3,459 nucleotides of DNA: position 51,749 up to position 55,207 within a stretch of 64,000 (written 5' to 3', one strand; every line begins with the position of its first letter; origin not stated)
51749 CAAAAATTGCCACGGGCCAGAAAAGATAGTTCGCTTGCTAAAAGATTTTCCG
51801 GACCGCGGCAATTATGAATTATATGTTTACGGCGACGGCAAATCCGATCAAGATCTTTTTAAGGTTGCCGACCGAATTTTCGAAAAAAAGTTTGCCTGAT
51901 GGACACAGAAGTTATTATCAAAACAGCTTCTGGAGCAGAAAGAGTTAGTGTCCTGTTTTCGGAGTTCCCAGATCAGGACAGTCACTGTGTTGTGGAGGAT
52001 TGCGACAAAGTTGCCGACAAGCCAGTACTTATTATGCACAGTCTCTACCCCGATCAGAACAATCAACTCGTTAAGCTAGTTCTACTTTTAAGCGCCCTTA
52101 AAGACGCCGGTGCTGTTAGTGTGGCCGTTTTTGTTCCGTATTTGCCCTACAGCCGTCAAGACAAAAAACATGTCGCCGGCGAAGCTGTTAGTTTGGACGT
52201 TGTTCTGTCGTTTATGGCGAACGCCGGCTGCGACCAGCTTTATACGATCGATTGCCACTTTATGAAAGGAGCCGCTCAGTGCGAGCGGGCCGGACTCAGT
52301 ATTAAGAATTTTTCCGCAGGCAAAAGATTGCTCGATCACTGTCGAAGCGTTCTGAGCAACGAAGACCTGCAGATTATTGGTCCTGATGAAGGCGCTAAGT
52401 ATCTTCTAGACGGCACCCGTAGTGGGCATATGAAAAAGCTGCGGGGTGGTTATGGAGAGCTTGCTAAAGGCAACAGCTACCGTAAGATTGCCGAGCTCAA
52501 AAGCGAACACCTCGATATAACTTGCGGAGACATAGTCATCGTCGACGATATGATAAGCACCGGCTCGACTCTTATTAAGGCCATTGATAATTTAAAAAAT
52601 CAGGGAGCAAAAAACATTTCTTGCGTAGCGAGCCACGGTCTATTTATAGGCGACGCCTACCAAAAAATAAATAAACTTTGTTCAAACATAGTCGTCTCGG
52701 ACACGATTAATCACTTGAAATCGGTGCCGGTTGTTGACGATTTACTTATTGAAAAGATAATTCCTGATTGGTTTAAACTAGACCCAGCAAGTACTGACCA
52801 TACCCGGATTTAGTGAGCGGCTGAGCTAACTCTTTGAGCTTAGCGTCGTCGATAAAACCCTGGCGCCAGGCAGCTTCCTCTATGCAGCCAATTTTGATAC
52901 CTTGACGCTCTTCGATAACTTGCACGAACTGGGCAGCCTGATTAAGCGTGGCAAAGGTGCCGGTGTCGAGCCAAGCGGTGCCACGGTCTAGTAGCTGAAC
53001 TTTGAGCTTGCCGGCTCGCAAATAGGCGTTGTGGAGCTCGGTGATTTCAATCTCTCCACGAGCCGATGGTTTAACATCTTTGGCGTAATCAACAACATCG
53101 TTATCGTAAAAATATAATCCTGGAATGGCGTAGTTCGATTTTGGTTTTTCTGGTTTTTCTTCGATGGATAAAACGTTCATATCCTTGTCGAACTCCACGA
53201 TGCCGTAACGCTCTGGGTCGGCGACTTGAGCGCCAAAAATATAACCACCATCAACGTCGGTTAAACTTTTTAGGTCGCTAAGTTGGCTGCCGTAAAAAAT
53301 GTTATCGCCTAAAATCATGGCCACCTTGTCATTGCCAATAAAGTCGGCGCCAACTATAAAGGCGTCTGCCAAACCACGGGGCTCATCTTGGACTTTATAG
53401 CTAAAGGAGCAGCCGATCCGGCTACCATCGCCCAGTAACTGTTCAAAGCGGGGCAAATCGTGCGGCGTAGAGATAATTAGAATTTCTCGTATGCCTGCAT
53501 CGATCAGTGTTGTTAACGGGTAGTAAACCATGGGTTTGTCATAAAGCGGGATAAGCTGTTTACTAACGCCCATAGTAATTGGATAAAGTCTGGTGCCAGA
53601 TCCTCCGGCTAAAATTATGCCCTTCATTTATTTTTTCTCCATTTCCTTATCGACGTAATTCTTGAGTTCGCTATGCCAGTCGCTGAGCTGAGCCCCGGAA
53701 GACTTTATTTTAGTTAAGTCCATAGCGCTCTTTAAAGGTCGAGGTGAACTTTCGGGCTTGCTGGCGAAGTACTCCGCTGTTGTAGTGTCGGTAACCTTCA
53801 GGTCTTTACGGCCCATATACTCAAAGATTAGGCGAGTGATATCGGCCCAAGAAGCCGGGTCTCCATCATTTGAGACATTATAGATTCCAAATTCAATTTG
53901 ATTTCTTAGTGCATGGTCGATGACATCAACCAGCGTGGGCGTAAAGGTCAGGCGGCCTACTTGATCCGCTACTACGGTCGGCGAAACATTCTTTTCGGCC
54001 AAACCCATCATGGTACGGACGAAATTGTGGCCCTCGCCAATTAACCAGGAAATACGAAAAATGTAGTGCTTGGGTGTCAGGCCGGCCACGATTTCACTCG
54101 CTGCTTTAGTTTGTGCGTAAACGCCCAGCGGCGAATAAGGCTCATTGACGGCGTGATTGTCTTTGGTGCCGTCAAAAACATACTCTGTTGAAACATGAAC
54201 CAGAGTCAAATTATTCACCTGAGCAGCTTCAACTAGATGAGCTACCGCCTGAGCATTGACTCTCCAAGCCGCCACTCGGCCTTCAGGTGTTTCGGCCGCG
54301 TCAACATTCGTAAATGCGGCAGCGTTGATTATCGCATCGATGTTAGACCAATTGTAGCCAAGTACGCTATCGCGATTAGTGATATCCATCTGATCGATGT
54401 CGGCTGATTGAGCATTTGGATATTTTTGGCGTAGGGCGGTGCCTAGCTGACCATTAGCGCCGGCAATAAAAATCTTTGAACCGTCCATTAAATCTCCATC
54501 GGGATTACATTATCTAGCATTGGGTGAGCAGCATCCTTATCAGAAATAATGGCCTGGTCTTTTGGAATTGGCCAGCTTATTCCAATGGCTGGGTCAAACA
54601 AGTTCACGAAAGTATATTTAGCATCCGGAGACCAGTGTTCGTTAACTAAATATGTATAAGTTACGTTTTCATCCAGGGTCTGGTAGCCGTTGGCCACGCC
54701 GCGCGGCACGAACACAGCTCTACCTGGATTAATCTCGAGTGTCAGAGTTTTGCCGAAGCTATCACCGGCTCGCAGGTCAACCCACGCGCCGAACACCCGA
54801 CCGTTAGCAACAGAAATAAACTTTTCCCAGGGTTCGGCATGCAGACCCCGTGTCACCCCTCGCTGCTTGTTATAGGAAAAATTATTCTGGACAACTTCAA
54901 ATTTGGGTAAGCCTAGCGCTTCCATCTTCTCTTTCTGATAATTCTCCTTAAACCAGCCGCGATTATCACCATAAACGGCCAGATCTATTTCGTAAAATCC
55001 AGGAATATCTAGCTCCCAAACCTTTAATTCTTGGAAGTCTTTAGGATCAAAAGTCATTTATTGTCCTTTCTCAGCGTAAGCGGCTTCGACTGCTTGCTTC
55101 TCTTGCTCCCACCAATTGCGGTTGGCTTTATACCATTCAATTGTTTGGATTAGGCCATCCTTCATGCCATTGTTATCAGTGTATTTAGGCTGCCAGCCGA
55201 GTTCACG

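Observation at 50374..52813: UbiA-HAD-PRPP synthase operon: a polyprenyl-phosphoribose (DPPR-like) donor pathway without visible epimerase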

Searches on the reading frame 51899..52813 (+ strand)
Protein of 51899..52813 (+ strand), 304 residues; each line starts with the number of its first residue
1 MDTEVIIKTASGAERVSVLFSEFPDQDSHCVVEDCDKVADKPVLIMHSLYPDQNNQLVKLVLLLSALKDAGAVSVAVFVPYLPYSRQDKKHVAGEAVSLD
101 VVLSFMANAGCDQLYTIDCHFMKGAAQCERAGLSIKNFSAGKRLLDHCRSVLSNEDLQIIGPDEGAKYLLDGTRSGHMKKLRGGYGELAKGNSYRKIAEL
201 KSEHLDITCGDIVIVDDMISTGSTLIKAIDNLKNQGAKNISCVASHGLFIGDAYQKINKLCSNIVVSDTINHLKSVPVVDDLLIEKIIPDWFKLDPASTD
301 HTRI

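Call 3: search_protein_families(library=pfam, proteins=[window:51899-52813:+])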
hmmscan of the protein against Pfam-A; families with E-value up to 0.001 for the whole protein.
window:51899-52813:+ (304 aa): 5 families
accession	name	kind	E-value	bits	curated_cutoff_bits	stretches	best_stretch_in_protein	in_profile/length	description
PF13793.12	Pribosyltran_N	-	5.8e-18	65.3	25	1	9-110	18-117/117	N-terminal domain of ribose phosphate pyrophosphokinase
PF00156.33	Pribosyltran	-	7.3e-10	38.8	26.3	1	204-246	82-124/158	Phosphoribosyl transferase domain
PF14572.12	Pribosyl_synth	-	1.1e-09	38.9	27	1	212-272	86-147/184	Phosphoribosyl synthetase-associated domain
PF24390.1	PRTase-CE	-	0.00013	22.4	27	1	162-266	73-165/253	PRTase-CE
PF14681.12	UPRTase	-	0.0004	20.3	27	1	209-243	120-156/206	Uracil phosphoribosyltransferase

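Call 4: search_protein_families(library=ncbifam, proteins=[window:51899-52813:+])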
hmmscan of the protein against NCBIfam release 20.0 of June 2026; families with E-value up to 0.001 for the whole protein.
window:51899-52813:+ (304 aa): 20 families
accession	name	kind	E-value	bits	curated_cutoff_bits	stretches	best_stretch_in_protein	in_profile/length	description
TIGR01251.1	ribP_PPkin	subfamily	4.5e-51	173.6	113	1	9-288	18-291/309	ribose-phosphate diphosphokinase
NF002095.0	PRK00934.1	equivalog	1.7e-47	162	296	1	10-283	19-280/287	ribose-phosphate diphosphokinase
NF005537.0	PRK07199.1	subfamily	4.6e-39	134.3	322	1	8-287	19-290/301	ribose-phosphate diphosphokinase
NF002320.0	PRK01259.1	subfamily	2.9e-33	115.6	297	1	21-278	36-284/316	ribose-phosphate diphosphokinase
NF002844.0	PRK03092.1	equivalog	4.1e-32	111.7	438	1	36-273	54-288/326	ribose-phosphate diphosphokinase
NF005299.0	PRK06827.1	subfamily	3.1e-27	95.3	327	1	54-267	106-322/383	phosphoribosylpyrophosphate synthetase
NF002618.0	PRK02269.1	equivalog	2.2e-25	90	460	1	31-272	43-281/321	ribose-phosphate diphosphokinase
NF001815.0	PRK00553.1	equivalog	2.2e-25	89.5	484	1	18-272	36-286/332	ribose-phosphate pyrophosphokinase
NF002686.0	PRK02458.1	equivalog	1.2e-23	84.1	506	2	22-122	40-138/323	ribose-phosphate diphosphokinase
NF003428.0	PRK04923.1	equivalog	6e-21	74.9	536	1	18-271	33-280/319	ribose-phosphate diphosphokinase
NF002758.0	PRK02812.1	equivalog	3.5e-20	72.4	518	1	20-271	50-293/330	ribose-phosphate pyrophosphokinase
NF002620.0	PRK02277.1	subfamily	1.9e-06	27.7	115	1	198-243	130-175/201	orotate phosphoribosyltransferase-like protein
TIGR01091.1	upp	equivalog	2.8e-05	23.9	208.35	1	194-243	113-156/207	uracil phosphoribosyltransferase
NF001097.0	PRK00129.1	equivalog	3.3e-05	23.7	114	1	206-244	121-159/209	uracil phosphoribosyltransferase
NF040646.1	HPT_Archaea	equivalog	4.2e-05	23.2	200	1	211-247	116-154/184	hypoxanthine/guanine phosphoribosyltransferase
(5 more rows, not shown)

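Call 11: search_solved_structures(query=window:51899-52813:+, max_evalue=0.001, show_alignments=1)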
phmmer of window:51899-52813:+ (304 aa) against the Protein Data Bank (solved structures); distinct sequences matched with E-value up to 0.001: 31.
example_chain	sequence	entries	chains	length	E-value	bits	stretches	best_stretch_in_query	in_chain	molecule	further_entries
1u9y_A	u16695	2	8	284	2.6e-26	96.2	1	17-276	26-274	Ribose-phosphate pyrophosphokinase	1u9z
4twb_A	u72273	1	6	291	6.8e-25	91.6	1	20-271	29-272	Ribose-phosphate pyrophosphokinase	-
4s2u_A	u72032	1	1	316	3.3e-23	86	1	31-287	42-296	Ribose-phosphate pyrophosphokinase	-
7xmu_A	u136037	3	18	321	3.5e-23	86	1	31-287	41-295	Ribose-phosphate pyrophosphokinase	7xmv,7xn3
6asv_A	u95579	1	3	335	4e-23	85.8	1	31-287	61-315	Ribose-phosphate pyrophosphokinase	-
4lzn_B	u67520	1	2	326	1.2e-22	84.2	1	12-271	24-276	Ribose-phosphate pyrophosphokinase 1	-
2h07_A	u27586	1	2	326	4e-22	82.5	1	12-271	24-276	Ribose-phosphate pyrophosphokinase I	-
2h08_A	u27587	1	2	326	4.9e-22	82.2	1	12-271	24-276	Ribose-phosphate pyrophosphokinase I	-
4lzo_A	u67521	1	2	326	6.1e-22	81.9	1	12-271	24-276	Ribose-phosphate pyrophosphokinase 1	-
2h06_A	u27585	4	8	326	6.4e-22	81.8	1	12-271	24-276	Ribose-phosphate pyrophosphokinase I | Ribose-phosphate pyrophosphokinase 1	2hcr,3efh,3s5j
8dbf_A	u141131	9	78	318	6.8e-22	81.7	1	12-271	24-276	Ribose-phosphate pyrophosphokinase 1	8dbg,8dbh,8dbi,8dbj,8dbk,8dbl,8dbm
8dbc_A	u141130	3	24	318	6.8e-22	81.7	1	12-271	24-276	Ribose-phosphate pyrophosphokinase 1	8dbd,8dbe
8dbn_A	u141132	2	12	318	6.9e-22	81.7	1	12-271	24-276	Ribose-phosphate pyrophosphokinase 1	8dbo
4f8e_A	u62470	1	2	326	8.5e-22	81.4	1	12-271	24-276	Ribose-phosphate pyrophosphokinase 1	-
4m0p_A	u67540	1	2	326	1.2e-21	80.9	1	12-271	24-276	Ribose-phosphate pyrophosphokinase 1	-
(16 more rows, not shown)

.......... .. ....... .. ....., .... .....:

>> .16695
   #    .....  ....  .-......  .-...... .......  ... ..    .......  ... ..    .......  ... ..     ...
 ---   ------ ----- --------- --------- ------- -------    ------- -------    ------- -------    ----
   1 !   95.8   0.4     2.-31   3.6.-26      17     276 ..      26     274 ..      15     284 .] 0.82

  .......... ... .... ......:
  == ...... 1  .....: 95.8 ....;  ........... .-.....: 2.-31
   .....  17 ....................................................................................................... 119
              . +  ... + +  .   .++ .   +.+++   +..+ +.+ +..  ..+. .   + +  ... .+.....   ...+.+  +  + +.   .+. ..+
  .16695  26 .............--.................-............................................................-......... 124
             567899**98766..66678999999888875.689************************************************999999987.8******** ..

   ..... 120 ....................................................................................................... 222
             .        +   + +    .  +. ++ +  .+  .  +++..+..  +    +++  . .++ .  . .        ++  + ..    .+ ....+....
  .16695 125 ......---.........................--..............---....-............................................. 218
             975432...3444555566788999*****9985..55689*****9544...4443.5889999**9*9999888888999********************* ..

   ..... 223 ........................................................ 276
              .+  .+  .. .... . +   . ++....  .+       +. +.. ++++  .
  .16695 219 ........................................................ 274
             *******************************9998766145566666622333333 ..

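Call 27: find_homologous_proteins(query=window:51899-52813:+)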
Query window:51899-52813:+ (304 aa): 281 proteins with E <= 0.001 among 2281 candidates; the best 120 are listed.
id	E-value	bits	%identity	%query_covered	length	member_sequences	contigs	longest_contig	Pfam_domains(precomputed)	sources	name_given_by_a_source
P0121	7.3e-199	677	100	100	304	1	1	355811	PF00156.34,PF14572.13,PF13793.13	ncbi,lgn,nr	ncbi:MAG TPA: ribose-phosphate diphosphokinase [Candidatus Saccharimonadales bacterium]|nr:ribose-ph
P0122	8.3e-99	349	54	96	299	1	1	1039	PF00156.34,PF14572.13,PF13793.13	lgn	-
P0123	4.8e-91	324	50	93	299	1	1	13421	PF00156.34,PF14572.13,PF13793.13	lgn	-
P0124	5.1e-90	320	50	95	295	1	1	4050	PF00156.34,PF14572.13,PF13793.13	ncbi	-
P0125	5.2e-90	320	48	96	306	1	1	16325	PF00156.34,PF14572.13,PF13793.13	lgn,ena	-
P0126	4.0e-88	314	48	95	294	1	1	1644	PF00156.34,PF14572.13,PF13793.13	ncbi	-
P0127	1.9e-86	308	47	95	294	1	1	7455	PF00156.34,PF14572.13,PF13793.13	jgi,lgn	jgi:ribose-phosphate pyrophosphokinase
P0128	1.8e-83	299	48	91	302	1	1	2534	PF00156.34,PF14572.13,PF13793.13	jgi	jgi:ribose-phosphate pyrophosphokinase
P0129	1.9e-83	299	46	96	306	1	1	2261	PF00156.34,PF14572.13,PF13793.13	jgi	jgi:ribose-phosphate pyrophosphokinase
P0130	3.6e-83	298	49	90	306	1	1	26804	PF00156.34,PF14572.13,PF13793.13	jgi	-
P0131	1.2e-81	293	47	96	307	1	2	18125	PF00156.34,PF14572.13,PF13793.13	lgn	-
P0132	1.3e-80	289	48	92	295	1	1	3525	PF14681.13,PF00156.34,PF14572.13,PF13793.13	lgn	-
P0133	1.1e-78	283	42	99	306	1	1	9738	PF00156.34,PF14572.13,PF13793.13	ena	-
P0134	2.1e-78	282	46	94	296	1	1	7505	PF00156.34,PF14572.13,PF13793.13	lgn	-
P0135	3.5e-78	281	44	96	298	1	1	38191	PF00156.34,PF14572.13,PF13793.13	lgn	-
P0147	1.1e-65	240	43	93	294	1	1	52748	PF00156.34,PF14572.13,PF13793.13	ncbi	-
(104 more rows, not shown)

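Call 28: find_encoding_contigs(protein=P0135, flank=8000, max_places=1)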
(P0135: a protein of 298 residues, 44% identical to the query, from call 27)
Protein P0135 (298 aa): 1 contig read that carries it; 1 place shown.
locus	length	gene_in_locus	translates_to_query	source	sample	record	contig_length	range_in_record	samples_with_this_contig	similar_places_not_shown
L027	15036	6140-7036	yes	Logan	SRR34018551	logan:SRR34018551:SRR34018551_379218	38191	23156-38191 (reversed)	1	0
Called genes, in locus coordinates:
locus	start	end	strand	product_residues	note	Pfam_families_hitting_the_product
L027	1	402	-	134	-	?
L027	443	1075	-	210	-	-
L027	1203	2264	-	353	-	-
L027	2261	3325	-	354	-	PF00583:Acetyltransf_1 (faint)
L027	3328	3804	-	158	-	-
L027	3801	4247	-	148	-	PF05014:Nuc_deoxyrib_tr, PF15891:Nuc_deoxyri_tr2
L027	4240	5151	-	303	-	PF00294:PfkB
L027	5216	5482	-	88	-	-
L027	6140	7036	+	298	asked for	PF13793:Pribosyltran_N, PF00156:Pribosyltran, PF14572:Pribosyl_synth (weak)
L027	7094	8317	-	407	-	PF00579:tRNA-synt_1b, PF22421:SYY_C-terminal (weak)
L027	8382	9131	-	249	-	PF01467:CTP_transf_like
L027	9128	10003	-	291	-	-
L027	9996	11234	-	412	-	PF00155:Aminotran_1_2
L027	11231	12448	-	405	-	PF00501:AMP-binding (weak)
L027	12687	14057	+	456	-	PF13522:GATase_6, PF13537:GATase_7, PF00156:Pribosyltran (weak)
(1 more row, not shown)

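Call 29: find_encoding_contigs(protein=P0147, flank=8000, max_places=1)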
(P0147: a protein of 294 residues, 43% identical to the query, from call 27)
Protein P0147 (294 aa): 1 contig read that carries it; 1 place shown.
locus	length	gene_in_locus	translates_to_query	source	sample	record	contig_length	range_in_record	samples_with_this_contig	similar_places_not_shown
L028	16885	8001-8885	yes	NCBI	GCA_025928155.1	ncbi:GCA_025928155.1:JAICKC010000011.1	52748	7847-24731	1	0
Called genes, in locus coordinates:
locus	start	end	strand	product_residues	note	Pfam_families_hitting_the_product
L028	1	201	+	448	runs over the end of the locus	PF02878:PGM_PMM_I, PF02879:PGM_PMM_II, PF02880:PGM_PMM_III, PF00408:PGM_PMM_IV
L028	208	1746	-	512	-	PF02878:PGM_PMM_I, PF02879:PGM_PMM_II, PF02880:PGM_PMM_III, PF00408:PGM_PMM_IV (weak)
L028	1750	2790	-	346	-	PF00483:NTP_transferase, PF12804:NTP_transf_3, PF22640:ManC_GMP_beta-helix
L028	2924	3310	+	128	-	-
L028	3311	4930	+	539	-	PF05199:GMC_oxred_C (weak)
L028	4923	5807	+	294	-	PF01073:3Beta_HSD, PF01370:Epimerase, PF02719:Polysacc_synt_2, PF04321:RmlD_sub_bind (weak), PF05368:NmrA (weak), PF07993:NAD_binding_4 (faint), PF13460:NAD_binding_10, PF16363:GDP_Man_Dehyd (faint)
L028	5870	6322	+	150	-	PF04138:GtrA_DPMS_TM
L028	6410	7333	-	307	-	PF00389:2-Hacid_dh, PF02826:2-Hacid_dh_C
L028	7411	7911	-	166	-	PF02502:LacAB_rpiB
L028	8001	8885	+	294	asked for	PF13793:Pribosyltran_N, PF00156:Pribosyltran, PF14572:Pribosyl_synth (weak)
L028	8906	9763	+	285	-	PF01040:UbiA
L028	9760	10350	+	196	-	PF12710:HAD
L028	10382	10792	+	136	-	PF04138:GtrA_DPMS_TM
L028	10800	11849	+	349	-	PF01073:3Beta_HSD, PF01370:Epimerase, PF02719:Polysacc_synt_2, PF04321:RmlD_sub_bind, PF05368:NmrA (weak), PF13460:NAD_binding_10, PF16363:GDP_Man_Dehyd, PF07993:NAD_binding_4, +1 more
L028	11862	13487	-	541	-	-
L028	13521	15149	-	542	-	-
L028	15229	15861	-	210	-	PF13489:Methyltransf_23, PF13847:Methyltransf_31, PF08241:Methyltransf_11, PF08242:Methyltransf_12, PF13649:Methyltransf_25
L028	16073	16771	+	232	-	PF02353:CMAS (weak), PF01209:Ubie_methyltran (weak), PF05891:Methyltransf_PK, PF13489:Methyltransf_23, PF13847:Methyltransf_31, PF08241:Methyltransf_11, PF08242:Methyltransf_12, PF13649:Methyltransf_25, +3 more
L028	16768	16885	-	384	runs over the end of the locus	PF13439:Glyco_transf_4, PF20706:GT4-conflict (faint), PF13579:Glyco_trans_4_4, PF00534:Glycos_transf_1, PF13692:Glyco_trans_1_4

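Call 30: find_encoding_contigs(protein=P0130, flank=8000, max_places=1)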
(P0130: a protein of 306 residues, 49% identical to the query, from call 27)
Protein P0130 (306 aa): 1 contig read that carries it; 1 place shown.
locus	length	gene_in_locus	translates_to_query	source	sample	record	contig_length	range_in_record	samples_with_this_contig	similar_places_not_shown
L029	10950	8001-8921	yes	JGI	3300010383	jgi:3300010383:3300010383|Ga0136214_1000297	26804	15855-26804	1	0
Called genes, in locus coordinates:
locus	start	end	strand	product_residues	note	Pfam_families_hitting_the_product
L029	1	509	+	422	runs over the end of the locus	PF03952:Enolase_N, PF00113:Enolase_C, PF13378:MR_MLE_C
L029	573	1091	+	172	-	PF00300:His_Phos_1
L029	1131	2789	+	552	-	PF00005:ABC_tran, PF02463:SMC_N (faint), PF03193:RsgA_GTPase (faint), PF13476:AAA_23 (faint), PF00350:Dynamin_N (weak), PF12848:ABC_tran_Xtn (weak), PF00005:ABC_tran, PF13304:AAA_21 (weak), +2 more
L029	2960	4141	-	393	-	PF05257:CHAP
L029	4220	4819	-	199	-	PF12710:HAD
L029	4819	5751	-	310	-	PF01040:UbiA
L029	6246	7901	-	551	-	PF13231:PMT_2 (weak)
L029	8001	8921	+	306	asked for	PF13793:Pribosyltran_N, PF00156:Pribosyltran (weak), PF14572:Pribosyl_synth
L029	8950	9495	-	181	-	PF24837:AMIN-like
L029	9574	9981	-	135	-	PF01230:HIT (weak)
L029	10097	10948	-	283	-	?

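Call 50: search_protein_families(library=pfam, proteins=[L028:3311-4930:+, L028:11862-13487:-, L028:13521-15149:-, L029:6246-7901:-], max_evalue=0.01)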
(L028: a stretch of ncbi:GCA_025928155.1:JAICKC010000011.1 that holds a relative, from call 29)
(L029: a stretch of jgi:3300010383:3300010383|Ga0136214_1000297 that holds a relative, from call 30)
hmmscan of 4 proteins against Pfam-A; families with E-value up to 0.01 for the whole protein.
L028:3311-4930:+ (539 aa): 7 families
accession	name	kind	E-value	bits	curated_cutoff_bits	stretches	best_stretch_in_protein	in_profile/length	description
PF05199.19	GMC_oxred_C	-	1.9e-07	32.1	24.6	1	464-528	75-139/139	GMC oxidoreductase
PF07992.20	Pyr_redox_2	-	0.00016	21.7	26.1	1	4-41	1-38/291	Pyridine nucleotide-disulphide oxidoreductase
PF00890.30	FAD_binding_2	-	0.0017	18.1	20.4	1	5-37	1-33/414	FAD binding domain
PF01134.28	GIDA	-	0.0028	17.2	22.1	0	5-32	1-28/391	Glucose inhibited division protein A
PF03486.20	HI0933_like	-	0.003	17.5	50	0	5-35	2-32/244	HI0933-like protein Rossmann domain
PF13450.12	NAD_binding_8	-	0.0034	18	21.9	1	8-34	1-27/68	NAD(P)-binding Rossmann-like domain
PF01266.30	DAO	-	0.006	16.6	27.9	0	5-35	1-31/353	FAD dependent oxidoreductase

L028:11862-13487:- (541 aa): 0 families

L028:13521-15149:- (542 aa): 0 families

L029:6246-7901:- (551 aa): 1 family
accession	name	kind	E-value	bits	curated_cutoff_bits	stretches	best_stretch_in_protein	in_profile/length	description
PF13231.12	PMT_2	-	1.5e-05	25.7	26.1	1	103-235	31-158/160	Dolichyl-phosphate-mannose-protein mannosyltransferase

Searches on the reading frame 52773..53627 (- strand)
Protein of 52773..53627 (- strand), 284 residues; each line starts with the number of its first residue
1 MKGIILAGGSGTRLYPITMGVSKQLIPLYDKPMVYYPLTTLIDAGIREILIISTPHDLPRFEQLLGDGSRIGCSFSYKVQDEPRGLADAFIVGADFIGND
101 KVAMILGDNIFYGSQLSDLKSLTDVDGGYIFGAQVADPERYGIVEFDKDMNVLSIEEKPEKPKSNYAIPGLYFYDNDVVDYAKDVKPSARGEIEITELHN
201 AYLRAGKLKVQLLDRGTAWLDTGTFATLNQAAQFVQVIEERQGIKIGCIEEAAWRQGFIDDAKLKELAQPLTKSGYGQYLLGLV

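Call 6: search_protein_families(library=pfam, proteins=[window:52773-53627:-])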
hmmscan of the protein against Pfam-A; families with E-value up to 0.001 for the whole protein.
window:52773-53627:- (284 aa): 3 families
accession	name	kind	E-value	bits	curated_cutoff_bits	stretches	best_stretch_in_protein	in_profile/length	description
PF00483.29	NTP_transferase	-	2e-67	227.8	21.2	1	2-235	1-242/245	Nucleotidyl transferase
PF12804.13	NTP_transf_3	-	5.8e-09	36.8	27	1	3-115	1-102/160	MobA-like NTP transferase domain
PF01128.25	IspD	-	0.00053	20.2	27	1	4-67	4-65/221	2-C-methyl-D-erythritol 4-phosphate cytidylyltransferase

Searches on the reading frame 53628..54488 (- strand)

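Call 6: search_protein_families(library=pfam, proteins=[window:53628-54488:-])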
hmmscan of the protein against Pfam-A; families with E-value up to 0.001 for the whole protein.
window:53628-54488:- (286 aa): 4 families
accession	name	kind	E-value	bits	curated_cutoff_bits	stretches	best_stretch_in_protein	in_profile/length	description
PF04321.23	RmlD_sub_bind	-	2e-61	208.1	27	1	5-281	2-284/287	RmlD substrate binding domain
PF01370.27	Epimerase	-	1.6e-11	44.5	20.9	1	11-160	6-185/240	NAD dependent epimerase/dehydratase family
PF07993.18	NAD_binding_4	-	1.4e-07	31.4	20.1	1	47-184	86-250/258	Male sterility protein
PF16363.11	GDP_Man_Dehyd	-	2.4e-07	31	27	1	25-158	50-187/332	GDP-mannose 4,6 dehydratase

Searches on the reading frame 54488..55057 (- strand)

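Call 6: search_protein_families(library=pfam, proteins=[window:54488-55057:-])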
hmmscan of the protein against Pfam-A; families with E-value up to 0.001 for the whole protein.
window:54488-55057:- (189 aa): 1 family
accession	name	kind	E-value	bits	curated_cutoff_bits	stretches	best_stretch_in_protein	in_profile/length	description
PF00908.23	dTDP_sugar_isom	-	1.6e-42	145.5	27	1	16-182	2-167/168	dTDP-4-dehydrorhamnose 3,5-epimerase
